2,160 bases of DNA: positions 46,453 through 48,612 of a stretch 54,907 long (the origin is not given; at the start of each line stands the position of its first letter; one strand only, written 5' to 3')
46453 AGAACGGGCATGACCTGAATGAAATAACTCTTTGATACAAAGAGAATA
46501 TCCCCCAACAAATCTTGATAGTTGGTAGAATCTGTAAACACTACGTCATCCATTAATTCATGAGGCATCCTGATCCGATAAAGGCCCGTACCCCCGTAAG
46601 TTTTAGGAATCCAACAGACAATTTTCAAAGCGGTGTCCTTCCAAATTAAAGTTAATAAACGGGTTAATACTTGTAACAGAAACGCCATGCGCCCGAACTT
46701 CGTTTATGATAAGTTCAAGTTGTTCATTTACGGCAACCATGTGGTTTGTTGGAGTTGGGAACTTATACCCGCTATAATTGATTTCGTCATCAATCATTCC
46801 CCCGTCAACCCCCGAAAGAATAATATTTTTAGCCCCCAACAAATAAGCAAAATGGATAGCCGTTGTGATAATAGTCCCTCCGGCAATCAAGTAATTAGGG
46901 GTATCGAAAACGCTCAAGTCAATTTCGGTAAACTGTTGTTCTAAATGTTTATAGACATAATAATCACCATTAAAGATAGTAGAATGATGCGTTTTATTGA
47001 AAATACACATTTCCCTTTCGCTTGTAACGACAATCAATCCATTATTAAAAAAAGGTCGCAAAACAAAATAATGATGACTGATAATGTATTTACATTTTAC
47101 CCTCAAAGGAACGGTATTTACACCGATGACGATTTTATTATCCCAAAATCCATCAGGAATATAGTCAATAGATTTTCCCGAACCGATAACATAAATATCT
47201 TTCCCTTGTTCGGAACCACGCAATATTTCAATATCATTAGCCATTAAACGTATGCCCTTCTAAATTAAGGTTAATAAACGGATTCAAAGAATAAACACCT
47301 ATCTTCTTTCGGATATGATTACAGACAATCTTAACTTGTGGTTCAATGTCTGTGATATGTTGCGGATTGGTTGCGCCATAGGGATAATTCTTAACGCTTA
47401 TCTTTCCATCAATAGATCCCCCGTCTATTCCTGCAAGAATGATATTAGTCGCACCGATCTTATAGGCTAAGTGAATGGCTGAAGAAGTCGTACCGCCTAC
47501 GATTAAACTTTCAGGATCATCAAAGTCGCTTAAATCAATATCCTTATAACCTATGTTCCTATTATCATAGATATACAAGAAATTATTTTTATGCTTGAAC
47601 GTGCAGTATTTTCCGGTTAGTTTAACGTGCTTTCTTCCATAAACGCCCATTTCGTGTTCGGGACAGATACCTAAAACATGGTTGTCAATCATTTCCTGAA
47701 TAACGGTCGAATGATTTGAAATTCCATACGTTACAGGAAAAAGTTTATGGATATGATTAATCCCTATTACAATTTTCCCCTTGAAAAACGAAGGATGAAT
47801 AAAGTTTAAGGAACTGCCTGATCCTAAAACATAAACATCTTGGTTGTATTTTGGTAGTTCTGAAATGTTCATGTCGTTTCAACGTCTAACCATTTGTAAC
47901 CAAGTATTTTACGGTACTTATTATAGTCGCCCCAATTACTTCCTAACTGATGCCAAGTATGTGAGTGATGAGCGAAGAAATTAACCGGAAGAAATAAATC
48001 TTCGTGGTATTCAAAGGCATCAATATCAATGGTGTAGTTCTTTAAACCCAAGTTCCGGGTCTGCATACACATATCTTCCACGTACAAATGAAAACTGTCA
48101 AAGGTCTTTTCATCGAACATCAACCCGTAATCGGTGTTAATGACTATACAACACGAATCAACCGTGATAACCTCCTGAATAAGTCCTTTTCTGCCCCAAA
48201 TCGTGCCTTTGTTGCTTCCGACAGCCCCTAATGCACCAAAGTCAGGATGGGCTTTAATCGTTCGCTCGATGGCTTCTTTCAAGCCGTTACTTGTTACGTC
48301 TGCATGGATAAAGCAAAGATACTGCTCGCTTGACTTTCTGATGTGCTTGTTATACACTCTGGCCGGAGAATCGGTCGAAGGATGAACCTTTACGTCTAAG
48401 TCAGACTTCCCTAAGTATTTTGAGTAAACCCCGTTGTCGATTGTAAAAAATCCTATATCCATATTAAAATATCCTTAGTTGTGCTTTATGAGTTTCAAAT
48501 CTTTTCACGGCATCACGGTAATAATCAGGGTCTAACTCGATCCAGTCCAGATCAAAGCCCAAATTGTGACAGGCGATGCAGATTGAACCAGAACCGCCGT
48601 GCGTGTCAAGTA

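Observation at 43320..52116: An 8.8-kb sugar-tailoring gene island between the major capsid gene and the tail genes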

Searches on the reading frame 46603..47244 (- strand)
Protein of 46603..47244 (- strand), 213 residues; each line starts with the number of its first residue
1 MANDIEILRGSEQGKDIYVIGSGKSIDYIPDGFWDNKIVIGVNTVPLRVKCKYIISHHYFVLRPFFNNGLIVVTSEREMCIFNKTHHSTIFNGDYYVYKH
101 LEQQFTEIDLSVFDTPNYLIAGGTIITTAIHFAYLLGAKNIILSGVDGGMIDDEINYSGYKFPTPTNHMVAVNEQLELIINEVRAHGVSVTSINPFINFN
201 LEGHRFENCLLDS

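Call 4: search_protein_families(library=pfam, max_evalue=0.1, proteins=[window:46603-47244:-])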
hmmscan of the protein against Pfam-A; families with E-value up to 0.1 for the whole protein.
window:46603-47244:- (213 aa): 1 family
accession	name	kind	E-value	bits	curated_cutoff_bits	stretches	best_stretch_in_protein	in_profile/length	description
PF01973.23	MptE-like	-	4.5e-06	27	34.6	1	83-150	101-168/171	6-hydroxymethylpterin diphosphokinase MptE-like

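Call 6: search_protein_families(library=phrogs, max_evalue=0.001, proteins=[window:46603-47244:-])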
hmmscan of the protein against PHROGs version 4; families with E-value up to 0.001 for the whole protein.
window:46603-47244:- (213 aa): 0 families

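Call 21: search_dna_similar(query=window:46603-47244:-, collection=phages, mode=protein, max_rows=25, max_evalue=0.001)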
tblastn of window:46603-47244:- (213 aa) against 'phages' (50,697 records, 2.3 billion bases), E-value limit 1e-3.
No match.

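Call 38: search_solved_structures(query=window:46603-47244:-, max_evalue=10)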
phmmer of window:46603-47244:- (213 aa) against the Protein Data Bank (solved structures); distinct sequences matched with E-value up to 10: 1.
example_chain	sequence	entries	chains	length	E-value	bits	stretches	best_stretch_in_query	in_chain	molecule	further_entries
5x18_A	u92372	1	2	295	0.49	13.1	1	115-195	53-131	Casein kinase I homolog 1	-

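Call 48: search_solved_structures(query=A3, max_evalue=10)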
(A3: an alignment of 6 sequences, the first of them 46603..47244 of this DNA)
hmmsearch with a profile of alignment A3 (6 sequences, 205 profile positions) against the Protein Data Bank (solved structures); distinct sequences matched with E-value up to 10: 4.
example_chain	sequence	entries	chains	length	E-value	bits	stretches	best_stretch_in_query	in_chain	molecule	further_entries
4twb_A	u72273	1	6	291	0.0024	20.5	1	79-141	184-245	Ribose-phosphate pyrophosphokinase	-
1u9y_A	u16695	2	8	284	0.039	16.6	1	70-151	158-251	Ribose-phosphate pyrophosphokinase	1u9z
5y4e_A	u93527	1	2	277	0.13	14.8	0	114-175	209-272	Ankyrin-2,Ankyrin-2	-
5kia_A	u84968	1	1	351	1.2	11.7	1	107-147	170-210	L-threonine 3-dehydrogenase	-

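Call 54: find_homologous_proteins(query=window:46603-47244:-, max_evalue=0.001)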
Query window:46603-47244:- (213 aa): 55 proteins with E <= 0.001 among 2019 candidates.
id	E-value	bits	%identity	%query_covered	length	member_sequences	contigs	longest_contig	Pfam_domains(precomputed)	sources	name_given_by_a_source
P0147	3.9e-132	456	92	100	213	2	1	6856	PF01973.24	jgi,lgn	jgi:hypothetical protein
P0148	6.9e-90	318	68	100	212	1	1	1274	PF01973.24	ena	-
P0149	1.2e-85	304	63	100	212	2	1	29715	PF01973.24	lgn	-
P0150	5.4e-80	286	62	97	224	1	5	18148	-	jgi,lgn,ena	-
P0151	6.9e-75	269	57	97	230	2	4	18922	-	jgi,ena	jgi:hypothetical protein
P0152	1.1e-71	259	56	97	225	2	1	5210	-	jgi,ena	-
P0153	4.7e-70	253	56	97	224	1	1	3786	PF01973.24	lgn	-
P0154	1.2e-65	239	51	98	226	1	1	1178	PF01973.24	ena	-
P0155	1.6e-63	232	52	98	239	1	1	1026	PF01973.24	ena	-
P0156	1.7e-62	229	52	95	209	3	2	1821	PF01973.24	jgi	-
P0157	1.7e-61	225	52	95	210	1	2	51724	PF01973.24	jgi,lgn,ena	jgi:hypothetical protein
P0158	6.7e-61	224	53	98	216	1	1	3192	PF01973.24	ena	-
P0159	3.3e-59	218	49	97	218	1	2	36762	PF01973.24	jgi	jgi:hypothetical protein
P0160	2.1e-56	209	53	95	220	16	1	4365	PF01973.24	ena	-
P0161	2.3e-52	196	47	97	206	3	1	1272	PF01973.24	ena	-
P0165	2.6e-31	127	39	98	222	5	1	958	PF01973.24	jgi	jgi:hypothetical protein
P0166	1.4e-30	124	39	91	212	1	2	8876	PF01973.24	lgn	-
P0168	3.0e-29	120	36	95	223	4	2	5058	PF01973.24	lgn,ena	-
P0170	2.6e-28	117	36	95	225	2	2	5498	PF01973.24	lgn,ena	-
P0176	3.0e-22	97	32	95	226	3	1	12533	PF01973.24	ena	-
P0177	5.6e-22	96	35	97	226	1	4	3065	PF01973.24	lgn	-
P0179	1.5e-21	95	37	89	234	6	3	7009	PF01973.24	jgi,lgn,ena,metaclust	metaclust:\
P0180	3.0e-21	94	34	92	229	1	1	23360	PF01973.24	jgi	jgi:hypothetical protein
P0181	3.5e-21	94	34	97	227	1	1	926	PF01973.24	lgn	-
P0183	3.0e-20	91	34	90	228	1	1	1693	PF01973.24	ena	-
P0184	3.3e-20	91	35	90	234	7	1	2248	PF01973.24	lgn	-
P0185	1.1e-19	89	34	95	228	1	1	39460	PF01973.24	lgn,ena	-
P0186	2.0e-19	88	32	96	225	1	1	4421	PF01973.24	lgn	-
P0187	2.7e-19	88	33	93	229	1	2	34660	PF01973.24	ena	-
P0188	3.3e-19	87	34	90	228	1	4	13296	PF01973.24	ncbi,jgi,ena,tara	tara:strand:+ start:463 stop:1149 length:687 start_codon:yes stop_codon:yes gene_type:complete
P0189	6.0e-19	86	34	90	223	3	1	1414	PF01973.24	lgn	-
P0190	9.1e-19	86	29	92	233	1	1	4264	PF01973.24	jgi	-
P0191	1.9e-18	85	33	90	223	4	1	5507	PF01973.24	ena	-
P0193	2.2e-18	85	33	90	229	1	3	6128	PF01973.24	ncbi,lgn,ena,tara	tara:strand:+ start:332 stop:1021 length:690 start_codon:yes stop_codon:yes gene_type:complete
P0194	2.3e-18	85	31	91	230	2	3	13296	PF01973.24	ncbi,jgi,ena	-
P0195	3.2e-18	84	31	90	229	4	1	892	PF01973.24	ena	-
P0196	1.6e-17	82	31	91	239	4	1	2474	PF01973.24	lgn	-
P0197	1.7e-17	82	32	90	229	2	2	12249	PF01973.24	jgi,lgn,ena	jgi:hypothetical protein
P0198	1.9e-17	82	33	90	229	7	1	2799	PF01973.24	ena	-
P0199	1.4e-14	72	31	96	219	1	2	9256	PF01973.24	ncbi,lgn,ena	-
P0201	4.6e-13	67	32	95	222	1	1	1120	PF01973.24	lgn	-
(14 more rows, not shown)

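Call 66: predict_structure(alignment_id=A5)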
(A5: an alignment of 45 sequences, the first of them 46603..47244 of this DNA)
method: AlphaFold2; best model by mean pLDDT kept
length: 213 residues; sequences in the alignment: 45
mean_pLDDT: 91.9   pTM: 0.91
mean pLDDT of the five models: 91.9, 91.1, 90.6, 90.3, 90.2
residues with pLDDT >= 90: 162; 70-90: 38; 50-70: 11; < 50: 2
segments of 3 or more residues with pLDDT < 50: none
pLDDT, mean of each block of 10 residues (from residue 1): 96 98 92 96 96 97 91 97 94 94 94 98 96 99 89 92 86 92 98 72 73 47
secondary structure, 60 per line:
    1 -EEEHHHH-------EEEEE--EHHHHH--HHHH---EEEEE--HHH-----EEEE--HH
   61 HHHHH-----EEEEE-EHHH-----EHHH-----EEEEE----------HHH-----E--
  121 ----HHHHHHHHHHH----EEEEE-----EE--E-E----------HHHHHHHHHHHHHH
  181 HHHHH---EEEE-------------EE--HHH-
elements in order: E2-4 H5-8 E16-20 H24-28 H31-34 E38-42 E53-56 H59-65 E71-75 E95-99 H125-135 E140-144 H167-185 E189-192

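Call 69: fold_search(model_id=the predicted structure, library=pdb)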
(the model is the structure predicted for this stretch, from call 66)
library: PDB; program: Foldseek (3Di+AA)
matches with E <= 10: 1089; with E <= 0.001: 0
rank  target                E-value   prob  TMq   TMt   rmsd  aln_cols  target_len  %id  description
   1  2x61_B                1.3e-03  1.00  0.51  0.45   6.4       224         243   12  Crystal structure of the sialyltransferase CST-II in complex with trisaccharide acceptor and CMP (released 2011-03-02)
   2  1ro8_A                2.3e-03  0.98  0.42  0.37   8.8       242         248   16  Structural analysis of the sialyltransferase CstII from Campylobacter jejuni in complex with a substrate analogue, cyt (released 2004-02-03)
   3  1ro7_C                3.2e-03  0.99  0.44  0.39   7.8       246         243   13  Structural analysis of the sialyltransferase CstII from Campylobacter jejuni in complex with a substrate analogue, CMP (released 2004-02-03)
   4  4b5w_C                4.1e-03  0.47  0.26  0.23  11.2       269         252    7  Crystal structures of divalent metal dependent pyruvate aldolase R70A mutant, HpaI, in complex with pyruvate (released 2012-08-29)
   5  2v5k_A                5.2e-03  0.54  0.29  0.25  10.5       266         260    6  Class II aldolase HpcH - magnesium - oxamate complex (released 2007-10-02)
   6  9hmz_A                6.3e-03  0.99  0.45  0.31   6.3       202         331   11  Structure of Corynebacterium glutamicum SteA, a cell division regulator (released 2025-07-30)
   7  6ebs_A                7.6e-03  0.38  0.23  0.18   9.6       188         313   10  Crystal structure of Leishmania major dihydroorotate dehydrogenase mutant H174A in complex with orotate (released 2019-08-21)
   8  2v5j_B                8.1e-03  0.41  0.28  0.24  10.6       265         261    7  Apo Class II aldolase HpcH (released 2007-10-02)
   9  5xfw_D                8.1e-03  0.38  0.22  0.17  10.2       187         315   10  Crystal structures of FMN-free form of dihydroorotate dehydrogenase from Trypanosoma brucei (released 2018-04-25)
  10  4b5s_A                8.1e-03  0.35  0.26  0.23  11.1       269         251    7  Crystal structures of divalent metal dependent pyruvate aldolase, HpaI, in complex with pyruvate (released 2012-08-29)
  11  5bo7_B                9.8e-03  0.82  0.38  0.30   8.8       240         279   10  Structure of human sialyltransferase ST8SiaIII in complex with CTP (released 2015-07-15)
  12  4b5w_A                9.8e-03  0.44  0.28  0.25  10.7       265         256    6  Crystal structures of divalent metal dependent pyruvate aldolase R70A mutant, HpaI, in complex with pyruvate (released 2012-08-29)
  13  9hmz_D                1.1e-02  0.97  0.42  0.30   6.5       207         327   12  Structure of Corynebacterium glutamicum SteA, a cell division regulator (released 2025-07-30)
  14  5bo9_A                1.1e-02  0.77  0.36  0.29  10.3       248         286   10  Structure of human sialyltransferase ST8SiaIII in complex with CMP-3FNeu5Ac and Sia-6S-LacNAc (released 2015-07-15)
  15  2e68_A                1.1e-02  0.28  0.21  0.16   9.4       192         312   11  Crystal structure of Trypanosoma cruzi dihydroorotate dehydrogenase in complex with dihydroorotate (released 2008-01-15)
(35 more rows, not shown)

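Call 80: find_related_loci(query=A5, collection=viral_contigs, flank=10000)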
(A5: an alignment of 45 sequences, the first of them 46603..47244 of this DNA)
Query A5 (213 aa) in viral_contigs; peptide patterns used: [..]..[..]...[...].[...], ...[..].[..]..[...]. (x = any residue, [..] = any of these).
325 stretches matched a pattern; 283 encode a relative of the query (tblastn E <= 1e-3); the best 80 are kept; 80 distinct loci.
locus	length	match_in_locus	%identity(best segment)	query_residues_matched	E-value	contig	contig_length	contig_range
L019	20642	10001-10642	49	1-206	1e-64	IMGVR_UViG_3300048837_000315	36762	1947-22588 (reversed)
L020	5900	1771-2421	39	3-213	1e-43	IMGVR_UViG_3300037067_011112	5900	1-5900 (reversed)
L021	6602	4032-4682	39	3-213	1e-43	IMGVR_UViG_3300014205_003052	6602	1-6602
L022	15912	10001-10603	35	2-206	5e-41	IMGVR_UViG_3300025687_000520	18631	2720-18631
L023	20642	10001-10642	35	8-207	6e-35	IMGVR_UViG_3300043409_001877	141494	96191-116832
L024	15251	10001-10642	34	8-207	8e-34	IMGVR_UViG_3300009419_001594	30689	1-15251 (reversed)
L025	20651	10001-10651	34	5-207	2e-33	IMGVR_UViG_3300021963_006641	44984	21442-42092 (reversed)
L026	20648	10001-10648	38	4-207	2e-33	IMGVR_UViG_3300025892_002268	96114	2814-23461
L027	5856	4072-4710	34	5-208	8e-33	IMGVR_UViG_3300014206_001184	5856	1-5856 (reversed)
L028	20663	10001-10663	35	1-207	8e-33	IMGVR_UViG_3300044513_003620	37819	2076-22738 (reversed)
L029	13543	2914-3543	33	1-207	1e-32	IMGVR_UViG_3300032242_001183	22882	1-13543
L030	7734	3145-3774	32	1-207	2e-32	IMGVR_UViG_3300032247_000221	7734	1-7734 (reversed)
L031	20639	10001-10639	36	4-207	5e-32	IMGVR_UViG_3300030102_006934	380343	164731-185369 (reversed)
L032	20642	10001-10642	33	4-207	2e-31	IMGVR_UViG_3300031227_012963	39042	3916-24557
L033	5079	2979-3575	31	13-208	3e-31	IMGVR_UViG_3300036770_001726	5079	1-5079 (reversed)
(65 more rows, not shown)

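Call 83: search_protein_families(library=pfam, max_evalue=0.001, proteins=[L025:49-2940:+, L025:6658-7884:+, L025:7881-8456:+, L025:8458-9045:+, L025:9301-10005:+, L025:10651-11283:+, L025:11283-13118:+, L025:13111-13947:+, L025:13944-14588:+, L025:16959-18035:+])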
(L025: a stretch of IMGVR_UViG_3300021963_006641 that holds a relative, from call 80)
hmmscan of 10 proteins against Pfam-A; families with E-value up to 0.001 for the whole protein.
L025:49-2940:+ (963 aa): 4 families
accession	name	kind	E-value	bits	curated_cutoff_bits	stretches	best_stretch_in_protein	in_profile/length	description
PF25176.1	DUF7831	-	1.5e-42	144.6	27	1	293-408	2-117/118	Family of unknown function (DUF7831)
PF00136.26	DNA_pol_B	-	1.6e-12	47.4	23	1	539-853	117-428/453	DNA polymerase family B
PF03104.25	DNA_pol_B_exo1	-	8.2e-12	45.5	23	1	138-247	141-242/242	DNA polymerase family B, exonuclease domain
PF13482.12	RNase_H_2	-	3.1e-09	37.4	22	1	98-183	3-85/165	RNase_H superfamily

L025:6658-7884:+ (408 aa): 0 families

L025:7881-8456:+ (191 aa): 0 families

L025:8458-9045:+ (195 aa): 2 families
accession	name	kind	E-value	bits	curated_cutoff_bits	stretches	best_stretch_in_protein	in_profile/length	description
PF00692.24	dUTPase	-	1e-26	93.7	22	1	59-194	4-129/129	dUTPase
PF22769.1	DCD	-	6.1e-10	39.8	27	1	75-161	63-148/153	dCTP deaminase-like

L025:9301-10005:+ (234 aa): 2 families
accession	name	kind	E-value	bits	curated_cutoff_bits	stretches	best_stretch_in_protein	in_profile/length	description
PF13712.12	Glyco_tranf_2_5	-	4e-27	95.8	27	1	26-215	18-203/210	Glycosyltransferase like family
PF00535.33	Glycos_transf_2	-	2.4e-06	28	23.3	1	51-164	65-166/168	Glycosyl transferase family 2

L025:10651-11283:+ (210 aa): 1 family
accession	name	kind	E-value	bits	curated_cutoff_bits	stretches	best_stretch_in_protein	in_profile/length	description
PF02348.25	CTP_transf_3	-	2.6e-06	27.9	22.6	1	5-82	3-87/217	Cytidylyltransferase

L025:11283-13118:+ (611 aa): 1 family
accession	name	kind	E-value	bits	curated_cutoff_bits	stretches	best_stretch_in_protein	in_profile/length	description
PF01501.26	Glyco_transf_8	-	1.6e-17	64.3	24.3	1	113-352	4-252/253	Glycosyl transferase family 8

L025:13111-13947:+ (278 aa): 1 family
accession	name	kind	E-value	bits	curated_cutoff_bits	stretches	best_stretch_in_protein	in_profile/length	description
PF03102.20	NeuB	-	3.8e-60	203.8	22.1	1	24-257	1-237/241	NeuB family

L025:13944-14588:+ (214 aa): 1 family
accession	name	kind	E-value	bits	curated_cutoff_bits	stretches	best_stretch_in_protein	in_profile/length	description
PF05050.19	Methyltransf_21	-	8.2e-18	65.5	22.7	1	22-192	1-173/173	Methyltransferase FkbM domain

L025:16959-18035:+ (358 aa): 0 families

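Call 126: fold_search(model_id=the predicted structure, library=viral)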
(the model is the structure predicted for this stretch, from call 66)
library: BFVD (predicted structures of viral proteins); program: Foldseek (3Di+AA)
matches with E <= 10: 595; with E <= 0.001: 25
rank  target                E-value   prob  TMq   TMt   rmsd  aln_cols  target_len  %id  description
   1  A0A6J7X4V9            3.4e-16  1.00  0.82  0.82   3.0       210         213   28  Uncharacterized protein [uncultured Caudovirales phage]
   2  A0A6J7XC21            4.3e-08  1.00  0.57  0.20   8.1       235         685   13  6-hydroxymethylpterin diphosphokinase MptE-like [uncultured Caudovirales phage]
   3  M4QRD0                1.1e-07  1.00  0.60  0.57   4.1       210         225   17  (no name in the UniProt tables at hand)
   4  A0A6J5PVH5            1.2e-07  1.00  0.57  0.20   4.9       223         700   14  6-hydroxymethylpterin diphosphokinase MptE-like [uncultured Caudovirales phage]
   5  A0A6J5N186            2.8e-07  1.00  0.55  0.66   4.9       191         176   16  Uncharacterized protein [uncultured Caudovirales phage]
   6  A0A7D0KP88            6.3e-07  1.00  0.61  0.66   5.5       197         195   14  (no name in the UniProt tables at hand)
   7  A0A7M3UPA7            6.3e-07  1.00  0.53  0.57   5.8       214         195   10  Uncharacterized protein [Pyramimonas orientalis virus]
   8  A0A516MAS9            7.1e-07  1.00  0.54  0.53   5.3       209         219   13  (no name in the UniProt tables at hand)
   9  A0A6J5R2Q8            1.2e-06  1.00  0.46  0.26   9.1       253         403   14  Uncharacterized protein [uncultured Caudovirales phage]
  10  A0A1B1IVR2            2.8e-06  1.00  0.46  0.44   7.4       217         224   18  (no name in the UniProt tables at hand)
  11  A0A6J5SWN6            4.1e-06  1.00  0.53  0.57   4.8       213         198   16  Uncharacterized protein [uncultured Caudovirales phage]
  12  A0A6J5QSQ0            2.2e-05  1.00  0.54  0.48   6.9       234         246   16  Uncharacterized protein [uncultured Caudovirales phage]
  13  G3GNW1                2.3e-05  1.00  0.60  0.46   7.0       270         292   12  (no name in the UniProt tables at hand)
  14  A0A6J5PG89            4.1e-05  1.00  0.57  0.42   6.7       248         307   12  6-hydroxymethylpterin diphosphokinase MptE-like [uncultured Caudovirales phage]
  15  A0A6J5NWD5            4.9e-05  1.00  0.54  0.57   6.0       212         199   16  Uncharacterized protein [uncultured Caudovirales phage]
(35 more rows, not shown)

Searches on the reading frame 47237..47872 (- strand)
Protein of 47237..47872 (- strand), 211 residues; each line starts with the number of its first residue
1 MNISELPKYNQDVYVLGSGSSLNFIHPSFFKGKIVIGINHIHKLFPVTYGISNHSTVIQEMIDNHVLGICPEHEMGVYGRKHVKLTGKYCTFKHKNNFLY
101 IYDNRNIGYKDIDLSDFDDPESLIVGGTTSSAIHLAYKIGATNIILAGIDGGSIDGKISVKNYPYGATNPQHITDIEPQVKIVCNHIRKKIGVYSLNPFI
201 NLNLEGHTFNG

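Call 4: search_protein_families(library=pfam, max_evalue=0.1, proteins=[window:47237-47872:-])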
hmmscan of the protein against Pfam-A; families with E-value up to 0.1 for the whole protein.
window:47237-47872:- (211 aa): 1 family
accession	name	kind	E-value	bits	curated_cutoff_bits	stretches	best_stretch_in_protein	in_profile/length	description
PF01973.23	MptE-like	-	0.0018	18.5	34.6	1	113-152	135-167/171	6-hydroxymethylpterin diphosphokinase MptE-like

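Call 6: search_protein_families(library=phrogs, max_evalue=0.001, proteins=[window:47237-47872:-])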
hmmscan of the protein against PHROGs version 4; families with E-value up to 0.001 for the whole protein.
window:47237-47872:- (211 aa): 0 families

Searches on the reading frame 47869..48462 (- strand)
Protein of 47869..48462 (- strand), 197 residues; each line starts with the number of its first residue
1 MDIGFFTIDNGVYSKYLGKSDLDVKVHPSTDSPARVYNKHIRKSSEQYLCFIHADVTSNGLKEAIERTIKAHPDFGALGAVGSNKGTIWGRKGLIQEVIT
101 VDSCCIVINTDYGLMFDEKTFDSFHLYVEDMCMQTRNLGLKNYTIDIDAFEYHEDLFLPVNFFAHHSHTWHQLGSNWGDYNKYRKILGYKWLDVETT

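Call 4: search_protein_families(library=pfam, max_evalue=0.1, proteins=[window:47869-48462:-])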
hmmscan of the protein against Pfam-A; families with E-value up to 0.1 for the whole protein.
window:47869-48462:- (197 aa): 1 family
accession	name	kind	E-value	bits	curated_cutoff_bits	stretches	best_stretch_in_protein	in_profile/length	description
PF13712.12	Glyco_tranf_2_5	-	1.9e-10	41.3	27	2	95-187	132-206/210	Glycosyltransferase like family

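Call 6: search_protein_families(library=phrogs, max_evalue=0.001, proteins=[window:47869-48462:-])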
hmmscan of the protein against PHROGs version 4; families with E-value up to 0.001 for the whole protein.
window:47869-48462:- (197 aa): 0 families
